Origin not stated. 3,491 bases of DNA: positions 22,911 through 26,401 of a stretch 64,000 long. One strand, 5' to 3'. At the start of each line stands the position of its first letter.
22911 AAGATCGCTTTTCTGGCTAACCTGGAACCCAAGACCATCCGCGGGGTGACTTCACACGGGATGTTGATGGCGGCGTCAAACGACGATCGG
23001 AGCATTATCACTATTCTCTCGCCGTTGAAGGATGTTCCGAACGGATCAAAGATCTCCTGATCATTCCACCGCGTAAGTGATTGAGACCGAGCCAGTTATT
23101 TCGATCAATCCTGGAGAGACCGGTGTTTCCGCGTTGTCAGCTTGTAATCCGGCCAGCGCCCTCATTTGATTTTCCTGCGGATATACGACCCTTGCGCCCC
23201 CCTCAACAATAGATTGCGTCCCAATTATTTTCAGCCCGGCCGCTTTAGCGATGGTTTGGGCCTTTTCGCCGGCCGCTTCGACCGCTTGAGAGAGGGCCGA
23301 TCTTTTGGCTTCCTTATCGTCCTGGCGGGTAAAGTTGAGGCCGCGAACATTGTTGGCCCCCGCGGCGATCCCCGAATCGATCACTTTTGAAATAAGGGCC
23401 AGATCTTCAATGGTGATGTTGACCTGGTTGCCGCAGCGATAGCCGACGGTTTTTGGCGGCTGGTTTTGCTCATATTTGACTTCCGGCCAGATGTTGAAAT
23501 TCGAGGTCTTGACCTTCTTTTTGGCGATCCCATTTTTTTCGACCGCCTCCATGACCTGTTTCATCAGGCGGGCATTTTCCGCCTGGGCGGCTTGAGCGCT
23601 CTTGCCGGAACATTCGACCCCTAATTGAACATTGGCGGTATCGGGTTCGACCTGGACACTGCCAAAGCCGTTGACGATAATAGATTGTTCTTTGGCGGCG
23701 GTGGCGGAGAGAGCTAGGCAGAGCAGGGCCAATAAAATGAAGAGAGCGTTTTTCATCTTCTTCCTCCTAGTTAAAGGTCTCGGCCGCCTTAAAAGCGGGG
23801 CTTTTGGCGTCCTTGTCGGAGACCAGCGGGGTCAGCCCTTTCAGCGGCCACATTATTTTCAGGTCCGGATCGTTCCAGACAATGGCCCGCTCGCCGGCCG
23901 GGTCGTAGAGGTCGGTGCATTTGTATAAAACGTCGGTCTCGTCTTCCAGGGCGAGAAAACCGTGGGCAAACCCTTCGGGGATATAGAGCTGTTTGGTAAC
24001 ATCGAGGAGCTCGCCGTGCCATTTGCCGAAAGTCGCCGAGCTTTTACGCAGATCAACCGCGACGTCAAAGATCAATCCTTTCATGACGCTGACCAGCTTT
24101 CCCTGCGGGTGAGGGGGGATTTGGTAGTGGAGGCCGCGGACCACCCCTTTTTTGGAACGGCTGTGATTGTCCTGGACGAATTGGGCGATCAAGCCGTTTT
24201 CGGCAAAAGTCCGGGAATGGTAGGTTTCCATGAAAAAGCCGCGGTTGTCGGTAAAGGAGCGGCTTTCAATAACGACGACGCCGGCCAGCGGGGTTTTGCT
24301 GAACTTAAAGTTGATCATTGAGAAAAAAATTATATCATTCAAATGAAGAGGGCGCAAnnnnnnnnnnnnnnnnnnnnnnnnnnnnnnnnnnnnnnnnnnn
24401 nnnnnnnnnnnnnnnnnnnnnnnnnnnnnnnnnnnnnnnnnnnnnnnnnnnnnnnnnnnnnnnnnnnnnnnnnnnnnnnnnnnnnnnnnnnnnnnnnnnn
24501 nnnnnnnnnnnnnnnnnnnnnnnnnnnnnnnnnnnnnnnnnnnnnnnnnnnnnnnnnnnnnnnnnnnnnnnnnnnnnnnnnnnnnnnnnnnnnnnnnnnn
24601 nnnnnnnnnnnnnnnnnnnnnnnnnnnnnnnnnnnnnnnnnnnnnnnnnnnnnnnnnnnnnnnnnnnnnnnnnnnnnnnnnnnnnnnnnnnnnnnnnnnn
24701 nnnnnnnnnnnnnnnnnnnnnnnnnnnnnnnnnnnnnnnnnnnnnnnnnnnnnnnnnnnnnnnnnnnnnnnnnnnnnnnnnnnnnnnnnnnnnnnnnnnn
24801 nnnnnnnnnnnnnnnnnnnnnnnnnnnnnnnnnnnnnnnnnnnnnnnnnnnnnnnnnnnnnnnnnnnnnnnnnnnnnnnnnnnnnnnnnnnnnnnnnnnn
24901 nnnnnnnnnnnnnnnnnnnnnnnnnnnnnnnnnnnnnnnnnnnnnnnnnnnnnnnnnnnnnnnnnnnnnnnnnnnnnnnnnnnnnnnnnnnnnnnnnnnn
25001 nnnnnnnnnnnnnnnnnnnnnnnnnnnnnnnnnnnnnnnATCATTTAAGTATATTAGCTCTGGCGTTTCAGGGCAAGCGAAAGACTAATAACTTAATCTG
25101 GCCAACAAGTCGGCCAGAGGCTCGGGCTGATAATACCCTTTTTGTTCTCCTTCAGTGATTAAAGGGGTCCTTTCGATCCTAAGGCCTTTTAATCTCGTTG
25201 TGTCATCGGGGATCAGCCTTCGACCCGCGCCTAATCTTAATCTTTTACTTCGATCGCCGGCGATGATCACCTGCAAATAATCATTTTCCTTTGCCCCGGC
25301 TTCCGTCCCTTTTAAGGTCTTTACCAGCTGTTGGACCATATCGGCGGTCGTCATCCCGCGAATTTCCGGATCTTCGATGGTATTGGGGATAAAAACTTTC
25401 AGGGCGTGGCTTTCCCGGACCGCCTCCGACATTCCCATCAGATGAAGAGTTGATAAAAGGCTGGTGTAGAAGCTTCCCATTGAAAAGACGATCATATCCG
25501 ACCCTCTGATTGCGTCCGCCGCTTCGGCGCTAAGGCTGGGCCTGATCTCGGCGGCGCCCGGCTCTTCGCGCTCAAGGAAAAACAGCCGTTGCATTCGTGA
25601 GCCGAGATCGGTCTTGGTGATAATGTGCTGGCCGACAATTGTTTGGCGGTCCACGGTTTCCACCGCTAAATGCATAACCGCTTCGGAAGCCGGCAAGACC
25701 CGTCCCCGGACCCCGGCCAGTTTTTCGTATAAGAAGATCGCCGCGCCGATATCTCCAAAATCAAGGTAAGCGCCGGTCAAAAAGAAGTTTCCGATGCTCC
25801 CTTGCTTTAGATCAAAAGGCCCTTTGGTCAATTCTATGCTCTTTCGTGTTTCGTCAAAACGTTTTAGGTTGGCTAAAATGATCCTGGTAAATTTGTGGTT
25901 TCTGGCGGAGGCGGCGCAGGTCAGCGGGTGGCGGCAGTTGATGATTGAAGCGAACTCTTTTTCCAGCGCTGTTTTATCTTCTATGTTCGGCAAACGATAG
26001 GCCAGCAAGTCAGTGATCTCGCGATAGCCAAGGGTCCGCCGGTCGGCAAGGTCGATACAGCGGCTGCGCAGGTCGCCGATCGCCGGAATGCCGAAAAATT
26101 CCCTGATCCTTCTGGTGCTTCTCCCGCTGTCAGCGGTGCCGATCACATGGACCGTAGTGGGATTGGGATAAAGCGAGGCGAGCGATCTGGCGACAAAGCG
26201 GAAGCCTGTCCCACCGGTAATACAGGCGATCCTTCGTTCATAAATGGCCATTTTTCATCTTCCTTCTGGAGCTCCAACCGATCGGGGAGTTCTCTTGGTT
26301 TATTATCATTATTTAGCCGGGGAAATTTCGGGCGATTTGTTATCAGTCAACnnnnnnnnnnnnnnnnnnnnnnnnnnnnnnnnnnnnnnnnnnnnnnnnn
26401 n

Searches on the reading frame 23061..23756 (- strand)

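Call 84: search_protein_families(library=pfam, proteins=[window:23061-23756:-], max_evalue=0.001)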
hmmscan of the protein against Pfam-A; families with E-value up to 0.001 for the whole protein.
window:23061-23756:- (231 aa): 1 family
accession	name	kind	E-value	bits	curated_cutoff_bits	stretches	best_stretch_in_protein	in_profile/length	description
PF04402.19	SIMPL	-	3.8e-51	174.7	25.2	1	26-228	1-205/205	Protein of unknown function (DUF541)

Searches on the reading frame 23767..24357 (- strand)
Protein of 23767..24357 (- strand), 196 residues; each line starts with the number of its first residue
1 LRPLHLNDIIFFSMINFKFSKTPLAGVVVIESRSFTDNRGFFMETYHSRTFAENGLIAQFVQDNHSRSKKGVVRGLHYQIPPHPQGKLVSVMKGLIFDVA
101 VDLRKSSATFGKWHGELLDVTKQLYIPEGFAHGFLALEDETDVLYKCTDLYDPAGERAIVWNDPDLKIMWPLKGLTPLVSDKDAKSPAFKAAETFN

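Call 84: search_protein_families(library=pfam, proteins=[window:23767-24357:-], max_evalue=0.001)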
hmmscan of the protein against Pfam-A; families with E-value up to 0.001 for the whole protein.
window:23767-24357:- (196 aa): 1 family
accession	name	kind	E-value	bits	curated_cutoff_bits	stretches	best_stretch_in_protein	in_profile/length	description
PF00908.23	dTDP_sugar_isom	-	2.4e-69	232.8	27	1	21-190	1-167/168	dTDP-4-dehydrorhamnose 3,5-epimerase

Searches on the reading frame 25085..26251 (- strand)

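Call 84: search_protein_families(library=pfam, proteins=[window:25085-26251:-], max_evalue=0.001)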
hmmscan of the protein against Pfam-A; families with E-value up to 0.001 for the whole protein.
window:25085-26251:- (388 aa): 1 family
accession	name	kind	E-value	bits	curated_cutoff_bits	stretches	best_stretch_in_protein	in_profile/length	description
PF01933.23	CofD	-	1.2e-41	143.2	30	1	8-331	1-249/290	2-phospho-L-lactate transferase CofD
